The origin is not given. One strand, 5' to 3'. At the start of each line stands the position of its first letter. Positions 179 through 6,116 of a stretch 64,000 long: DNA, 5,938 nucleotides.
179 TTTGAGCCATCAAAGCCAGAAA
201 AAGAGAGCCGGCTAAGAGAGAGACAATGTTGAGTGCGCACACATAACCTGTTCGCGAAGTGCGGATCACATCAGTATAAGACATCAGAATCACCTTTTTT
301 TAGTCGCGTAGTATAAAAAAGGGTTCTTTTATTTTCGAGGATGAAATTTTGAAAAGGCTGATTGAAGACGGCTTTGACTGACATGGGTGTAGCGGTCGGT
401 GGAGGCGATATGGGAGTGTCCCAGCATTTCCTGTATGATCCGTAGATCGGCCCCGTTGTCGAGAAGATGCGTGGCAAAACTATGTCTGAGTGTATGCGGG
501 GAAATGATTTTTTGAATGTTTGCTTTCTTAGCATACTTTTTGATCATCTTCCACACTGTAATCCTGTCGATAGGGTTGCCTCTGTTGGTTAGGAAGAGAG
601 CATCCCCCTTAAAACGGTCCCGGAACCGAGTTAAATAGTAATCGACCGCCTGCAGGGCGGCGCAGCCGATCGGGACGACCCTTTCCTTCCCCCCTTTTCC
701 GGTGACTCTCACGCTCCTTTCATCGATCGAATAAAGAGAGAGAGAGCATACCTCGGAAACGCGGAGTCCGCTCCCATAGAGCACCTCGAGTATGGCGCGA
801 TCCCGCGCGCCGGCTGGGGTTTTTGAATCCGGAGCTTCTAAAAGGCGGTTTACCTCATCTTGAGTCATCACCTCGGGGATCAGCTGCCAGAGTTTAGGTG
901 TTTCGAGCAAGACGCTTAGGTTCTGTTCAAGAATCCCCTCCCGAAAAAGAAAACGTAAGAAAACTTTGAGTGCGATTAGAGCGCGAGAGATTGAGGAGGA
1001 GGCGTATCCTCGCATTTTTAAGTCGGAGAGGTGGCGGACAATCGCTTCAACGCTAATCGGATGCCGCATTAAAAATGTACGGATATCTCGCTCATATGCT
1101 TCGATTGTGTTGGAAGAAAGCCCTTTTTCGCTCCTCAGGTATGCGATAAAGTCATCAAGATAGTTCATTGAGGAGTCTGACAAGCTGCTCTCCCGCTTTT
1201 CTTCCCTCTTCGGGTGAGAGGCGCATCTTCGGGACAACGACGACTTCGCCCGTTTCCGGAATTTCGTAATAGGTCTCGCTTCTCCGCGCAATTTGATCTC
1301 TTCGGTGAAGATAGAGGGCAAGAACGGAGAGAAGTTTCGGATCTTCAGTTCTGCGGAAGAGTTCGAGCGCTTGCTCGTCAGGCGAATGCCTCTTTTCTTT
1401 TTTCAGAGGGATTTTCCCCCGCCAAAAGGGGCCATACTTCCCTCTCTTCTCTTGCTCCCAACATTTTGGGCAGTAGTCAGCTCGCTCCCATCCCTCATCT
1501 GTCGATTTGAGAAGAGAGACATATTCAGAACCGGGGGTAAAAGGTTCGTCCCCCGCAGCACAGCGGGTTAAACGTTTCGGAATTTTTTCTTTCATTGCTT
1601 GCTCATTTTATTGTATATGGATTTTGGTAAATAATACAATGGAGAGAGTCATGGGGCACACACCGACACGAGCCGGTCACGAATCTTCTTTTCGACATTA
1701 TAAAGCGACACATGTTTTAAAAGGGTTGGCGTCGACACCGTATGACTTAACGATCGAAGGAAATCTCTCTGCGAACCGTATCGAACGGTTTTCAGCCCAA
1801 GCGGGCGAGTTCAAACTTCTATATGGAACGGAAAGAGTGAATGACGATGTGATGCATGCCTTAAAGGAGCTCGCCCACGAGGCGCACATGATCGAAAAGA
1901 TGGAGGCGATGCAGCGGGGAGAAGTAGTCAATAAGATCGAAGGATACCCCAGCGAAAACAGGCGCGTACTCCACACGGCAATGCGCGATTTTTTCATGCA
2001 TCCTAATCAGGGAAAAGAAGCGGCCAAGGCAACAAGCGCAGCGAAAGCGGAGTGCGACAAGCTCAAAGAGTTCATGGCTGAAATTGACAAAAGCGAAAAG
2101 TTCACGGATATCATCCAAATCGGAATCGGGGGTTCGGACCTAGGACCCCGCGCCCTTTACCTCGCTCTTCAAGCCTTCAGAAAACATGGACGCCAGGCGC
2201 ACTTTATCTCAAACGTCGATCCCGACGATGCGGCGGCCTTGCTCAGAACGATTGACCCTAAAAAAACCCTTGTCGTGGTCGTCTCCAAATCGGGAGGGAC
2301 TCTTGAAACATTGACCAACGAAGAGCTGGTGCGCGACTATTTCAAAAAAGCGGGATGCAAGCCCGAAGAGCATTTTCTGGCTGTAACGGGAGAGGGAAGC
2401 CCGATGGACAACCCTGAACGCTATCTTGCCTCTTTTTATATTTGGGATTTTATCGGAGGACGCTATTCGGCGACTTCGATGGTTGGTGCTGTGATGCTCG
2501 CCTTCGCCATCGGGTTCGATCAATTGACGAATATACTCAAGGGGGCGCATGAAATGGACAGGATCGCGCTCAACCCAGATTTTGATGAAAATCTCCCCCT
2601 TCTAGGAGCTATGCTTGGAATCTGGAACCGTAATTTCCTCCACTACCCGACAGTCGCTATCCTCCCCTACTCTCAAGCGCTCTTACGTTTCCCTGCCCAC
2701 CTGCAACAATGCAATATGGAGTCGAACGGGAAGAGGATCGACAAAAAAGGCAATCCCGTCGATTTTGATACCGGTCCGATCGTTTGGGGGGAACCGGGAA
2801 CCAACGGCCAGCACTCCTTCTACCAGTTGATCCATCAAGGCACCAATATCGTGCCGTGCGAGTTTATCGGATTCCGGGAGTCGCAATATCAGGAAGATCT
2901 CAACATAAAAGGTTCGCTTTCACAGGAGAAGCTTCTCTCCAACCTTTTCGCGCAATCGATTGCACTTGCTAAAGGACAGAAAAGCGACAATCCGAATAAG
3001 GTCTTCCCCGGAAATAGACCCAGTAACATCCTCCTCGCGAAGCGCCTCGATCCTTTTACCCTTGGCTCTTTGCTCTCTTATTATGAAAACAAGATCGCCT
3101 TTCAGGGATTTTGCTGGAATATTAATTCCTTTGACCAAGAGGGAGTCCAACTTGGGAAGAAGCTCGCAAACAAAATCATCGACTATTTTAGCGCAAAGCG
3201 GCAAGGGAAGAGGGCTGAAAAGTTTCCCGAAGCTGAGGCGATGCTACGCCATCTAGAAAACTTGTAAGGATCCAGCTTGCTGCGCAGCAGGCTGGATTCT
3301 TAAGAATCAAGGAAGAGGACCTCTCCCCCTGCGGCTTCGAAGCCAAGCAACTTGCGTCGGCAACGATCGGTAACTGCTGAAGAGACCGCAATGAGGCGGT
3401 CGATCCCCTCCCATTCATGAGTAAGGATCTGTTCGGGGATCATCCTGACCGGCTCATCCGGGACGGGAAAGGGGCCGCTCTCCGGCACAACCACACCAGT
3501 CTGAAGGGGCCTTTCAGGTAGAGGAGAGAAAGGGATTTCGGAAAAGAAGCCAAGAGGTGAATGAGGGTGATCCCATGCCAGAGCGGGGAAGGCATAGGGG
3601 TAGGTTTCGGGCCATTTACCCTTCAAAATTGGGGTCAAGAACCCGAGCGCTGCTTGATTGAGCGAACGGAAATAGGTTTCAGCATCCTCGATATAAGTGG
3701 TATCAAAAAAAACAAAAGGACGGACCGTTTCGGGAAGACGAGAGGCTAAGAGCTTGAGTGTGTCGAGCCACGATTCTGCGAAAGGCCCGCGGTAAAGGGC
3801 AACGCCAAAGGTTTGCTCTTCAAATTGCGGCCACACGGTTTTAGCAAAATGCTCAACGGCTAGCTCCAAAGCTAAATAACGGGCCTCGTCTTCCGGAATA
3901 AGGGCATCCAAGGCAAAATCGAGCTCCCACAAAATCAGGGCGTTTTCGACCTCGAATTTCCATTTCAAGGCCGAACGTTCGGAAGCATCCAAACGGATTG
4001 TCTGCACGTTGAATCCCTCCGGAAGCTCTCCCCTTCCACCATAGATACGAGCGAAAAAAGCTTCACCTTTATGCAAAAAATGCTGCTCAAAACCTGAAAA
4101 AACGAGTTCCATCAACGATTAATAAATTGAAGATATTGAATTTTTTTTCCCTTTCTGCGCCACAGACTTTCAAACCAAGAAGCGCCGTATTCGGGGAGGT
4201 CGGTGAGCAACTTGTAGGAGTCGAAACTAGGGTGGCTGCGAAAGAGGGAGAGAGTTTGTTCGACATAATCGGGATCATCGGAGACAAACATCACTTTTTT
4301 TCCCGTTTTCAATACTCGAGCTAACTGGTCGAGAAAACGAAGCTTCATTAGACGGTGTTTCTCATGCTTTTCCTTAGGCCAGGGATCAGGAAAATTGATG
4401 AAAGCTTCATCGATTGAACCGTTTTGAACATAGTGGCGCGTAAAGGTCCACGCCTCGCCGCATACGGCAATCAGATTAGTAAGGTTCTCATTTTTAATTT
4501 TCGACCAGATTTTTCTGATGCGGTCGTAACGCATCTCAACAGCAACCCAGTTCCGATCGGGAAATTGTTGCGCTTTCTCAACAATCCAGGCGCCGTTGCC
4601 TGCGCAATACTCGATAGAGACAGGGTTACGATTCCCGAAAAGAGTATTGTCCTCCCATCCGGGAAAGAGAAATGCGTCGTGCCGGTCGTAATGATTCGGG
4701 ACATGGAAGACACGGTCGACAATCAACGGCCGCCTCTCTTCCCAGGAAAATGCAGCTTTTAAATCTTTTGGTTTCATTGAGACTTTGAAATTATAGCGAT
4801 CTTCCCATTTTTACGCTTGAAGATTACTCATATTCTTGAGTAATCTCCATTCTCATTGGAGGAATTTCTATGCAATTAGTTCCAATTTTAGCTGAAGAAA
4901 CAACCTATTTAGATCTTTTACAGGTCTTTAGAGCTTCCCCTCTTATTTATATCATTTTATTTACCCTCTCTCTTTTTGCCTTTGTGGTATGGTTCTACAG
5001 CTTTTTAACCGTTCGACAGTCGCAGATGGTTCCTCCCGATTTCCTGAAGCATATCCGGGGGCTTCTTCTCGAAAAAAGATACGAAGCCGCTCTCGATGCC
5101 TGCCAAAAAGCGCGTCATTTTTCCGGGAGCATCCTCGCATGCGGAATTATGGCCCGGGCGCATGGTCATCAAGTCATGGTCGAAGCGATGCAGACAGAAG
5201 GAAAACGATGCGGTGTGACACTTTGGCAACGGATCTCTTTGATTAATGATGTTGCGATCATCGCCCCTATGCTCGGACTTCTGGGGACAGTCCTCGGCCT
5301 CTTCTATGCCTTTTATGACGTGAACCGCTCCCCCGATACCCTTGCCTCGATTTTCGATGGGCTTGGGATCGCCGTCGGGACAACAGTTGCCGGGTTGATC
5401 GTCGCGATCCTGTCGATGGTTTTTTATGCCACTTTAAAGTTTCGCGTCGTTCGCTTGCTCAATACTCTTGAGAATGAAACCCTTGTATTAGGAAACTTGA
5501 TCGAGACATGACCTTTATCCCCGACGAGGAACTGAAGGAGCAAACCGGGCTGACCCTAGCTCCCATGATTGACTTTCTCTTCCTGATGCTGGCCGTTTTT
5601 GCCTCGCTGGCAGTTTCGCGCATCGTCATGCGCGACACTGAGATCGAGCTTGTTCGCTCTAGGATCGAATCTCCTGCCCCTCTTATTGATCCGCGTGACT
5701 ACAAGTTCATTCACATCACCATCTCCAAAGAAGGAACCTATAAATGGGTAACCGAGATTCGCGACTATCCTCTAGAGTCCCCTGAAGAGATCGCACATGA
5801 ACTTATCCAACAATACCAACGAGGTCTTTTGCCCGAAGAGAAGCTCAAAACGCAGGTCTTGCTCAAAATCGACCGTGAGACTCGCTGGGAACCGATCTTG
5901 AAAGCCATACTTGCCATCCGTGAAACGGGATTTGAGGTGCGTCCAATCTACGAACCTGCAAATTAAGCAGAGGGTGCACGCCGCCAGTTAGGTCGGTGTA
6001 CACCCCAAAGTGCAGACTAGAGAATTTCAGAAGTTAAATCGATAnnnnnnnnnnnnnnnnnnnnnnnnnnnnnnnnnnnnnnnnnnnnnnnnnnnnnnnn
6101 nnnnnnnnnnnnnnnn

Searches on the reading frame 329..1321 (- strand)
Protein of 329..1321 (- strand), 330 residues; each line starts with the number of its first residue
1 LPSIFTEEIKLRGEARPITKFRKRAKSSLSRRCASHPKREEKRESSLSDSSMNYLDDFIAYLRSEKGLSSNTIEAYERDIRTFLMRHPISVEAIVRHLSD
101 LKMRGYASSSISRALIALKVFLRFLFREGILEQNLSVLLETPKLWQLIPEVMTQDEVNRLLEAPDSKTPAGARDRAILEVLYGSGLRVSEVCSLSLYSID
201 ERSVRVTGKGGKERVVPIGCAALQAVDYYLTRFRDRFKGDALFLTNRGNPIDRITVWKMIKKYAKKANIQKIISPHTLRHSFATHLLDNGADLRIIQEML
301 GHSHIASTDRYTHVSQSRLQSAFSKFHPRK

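Call 75: search_protein_families(library=pfam, proteins=[window:329-1321:-], max_evalue=0.001)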
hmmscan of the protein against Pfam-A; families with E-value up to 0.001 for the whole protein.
window:329-1321:- (330 aa): 4 families
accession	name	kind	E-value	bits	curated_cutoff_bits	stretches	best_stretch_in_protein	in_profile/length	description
PF00589.27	Phage_integrase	-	3.9e-50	170.4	27.1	1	151-316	2-170/172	Phage integrase family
PF02899.23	Phage_int_SAM_1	-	5.9e-15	55.7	22.3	1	55-129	1-83/83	Phage integrase, N-terminal SAM-like domain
PF13102.12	Phage_int_SAM_5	-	1.2e-05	26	22.3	0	43-84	39-79/98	Phage integrase SAM-like domain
PF13495.12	Phage_int_SAM_4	-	0.00069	20.4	27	0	55-123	2-76/85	Phage integrase, N-terminal SAM-like domain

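Call 78: search_protein_families(library=ncbifam, proteins=[window:329-1321:-], max_evalue=0.00001)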
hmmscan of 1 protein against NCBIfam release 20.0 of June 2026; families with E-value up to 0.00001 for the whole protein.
window:329-1321:- (330 aa): 12 families
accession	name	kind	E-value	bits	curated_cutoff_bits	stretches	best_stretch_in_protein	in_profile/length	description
TIGR02225.1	recomb_XerD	equivalog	2.5e-98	329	329.6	1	57-329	2-289/290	site-specific tyrosine recombinase XerD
NF001399.0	PRK00283.1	subfamily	8.8e-94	314.1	279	1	50-330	4-299/300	tyrosine recombinase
TIGR02224.1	recomb_XerC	equivalog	7.8e-84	281.5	335.15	1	57-330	2-293/295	tyrosine recombinase XerC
NF040815.2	recomb_XerA_Arch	equivalog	1.4e-66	224.8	220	1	56-321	1-261/263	site-specific tyrosine recombinase/integron integrase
NF002331.0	PRK01287.1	subfamily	9.9e-58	195.8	371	1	52-328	27-326/365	site-specific tyrosine recombinase XerC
TIGR02249.1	integrase_gron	subfamily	2.2e-40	139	265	2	253-318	239-304/315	integron integrase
NF003462.0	PRK05084.1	equivalog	2.8e-33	115.1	267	1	172-326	195-356/360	tyrosine recombinase XerS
NF011946.0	PRK15417.1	equivalog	7.4e-21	74.7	435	1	255-317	256-318/337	integron integrase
NF007370.0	PRK09870.1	subfamily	1.9e-20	73.4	221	1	151-324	12-189/200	tyrosine-type DNA invertase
NF007371.0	PRK09871.1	subfamily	1.4e-19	70.4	222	1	152-321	7-181/198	tyrosine-type DNA invertase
NF002685.0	PRK02436.1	equivalog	1.9e-09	37.7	178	1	60-312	7-244/245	site-specific tyrosine recombinase XerD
NF040693.1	recomb_GmtY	equivalog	8.8e-08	31.8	340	0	273-321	391-439/441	gamma-mobile-trio recombinase GmtY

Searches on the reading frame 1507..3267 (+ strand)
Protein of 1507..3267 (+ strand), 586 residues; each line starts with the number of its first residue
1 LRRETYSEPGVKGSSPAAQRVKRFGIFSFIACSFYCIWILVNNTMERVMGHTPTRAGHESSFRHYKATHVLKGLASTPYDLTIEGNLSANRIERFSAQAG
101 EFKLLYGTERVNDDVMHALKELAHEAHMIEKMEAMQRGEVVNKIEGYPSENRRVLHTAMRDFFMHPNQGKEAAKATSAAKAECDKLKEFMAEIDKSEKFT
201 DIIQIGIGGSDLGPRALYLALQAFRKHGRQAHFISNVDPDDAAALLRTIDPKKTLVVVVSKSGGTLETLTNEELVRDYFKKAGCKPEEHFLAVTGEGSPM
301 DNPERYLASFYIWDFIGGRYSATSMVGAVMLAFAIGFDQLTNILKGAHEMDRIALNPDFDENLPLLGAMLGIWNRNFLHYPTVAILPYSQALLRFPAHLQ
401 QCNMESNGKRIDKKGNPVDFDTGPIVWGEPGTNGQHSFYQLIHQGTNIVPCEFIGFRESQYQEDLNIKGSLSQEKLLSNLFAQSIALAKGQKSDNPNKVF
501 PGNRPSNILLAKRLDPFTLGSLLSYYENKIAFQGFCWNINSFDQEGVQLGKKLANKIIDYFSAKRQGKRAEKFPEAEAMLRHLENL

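Call 75: search_protein_families(library=pfam, proteins=[window:1507-3267:+], max_evalue=0.001)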
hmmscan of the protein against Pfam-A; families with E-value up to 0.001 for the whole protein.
window:1507-3267:+ (586 aa): 1 family
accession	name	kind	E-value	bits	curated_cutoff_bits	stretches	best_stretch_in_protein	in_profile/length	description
PF00342.24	PGI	-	3.7e-130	435.2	22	1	106-564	2-472/486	Phosphoglucose isomerase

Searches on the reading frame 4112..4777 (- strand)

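Call 75: search_protein_families(library=pfam, proteins=[window:4112-4777:-], max_evalue=0.001)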
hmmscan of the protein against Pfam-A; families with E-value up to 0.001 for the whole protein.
window:4112-4777:- (221 aa): 1 family
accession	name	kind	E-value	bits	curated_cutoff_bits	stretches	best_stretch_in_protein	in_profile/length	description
PF02390.23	Methyltransf_4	-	6.4e-42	143.4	24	1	51-213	2-170/173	Putative methyltransferase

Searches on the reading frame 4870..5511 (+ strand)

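Call 75: search_protein_families(library=pfam, proteins=[window:4870-5511:+], max_evalue=0.001)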
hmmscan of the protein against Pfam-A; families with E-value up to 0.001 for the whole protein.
window:4870-5511:+ (213 aa): 1 family
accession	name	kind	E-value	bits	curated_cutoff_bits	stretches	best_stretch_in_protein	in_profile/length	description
PF01618.21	MotA_ExbB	-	1.6e-20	73.6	22.9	1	96-201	20-126/127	MotA/TolQ/ExbB proton channel family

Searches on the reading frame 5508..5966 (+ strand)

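Call 75: search_protein_families(library=pfam, proteins=[window:5508-5966:+], max_evalue=0.001)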
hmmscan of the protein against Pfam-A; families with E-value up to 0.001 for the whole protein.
window:5508-5966:+ (152 aa): 1 family
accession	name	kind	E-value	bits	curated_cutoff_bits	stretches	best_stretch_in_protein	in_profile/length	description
PF02472.21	ExbD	-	6.1e-07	30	25.4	1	11-143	4-119/128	Biopolymer transport protein ExbD/TolR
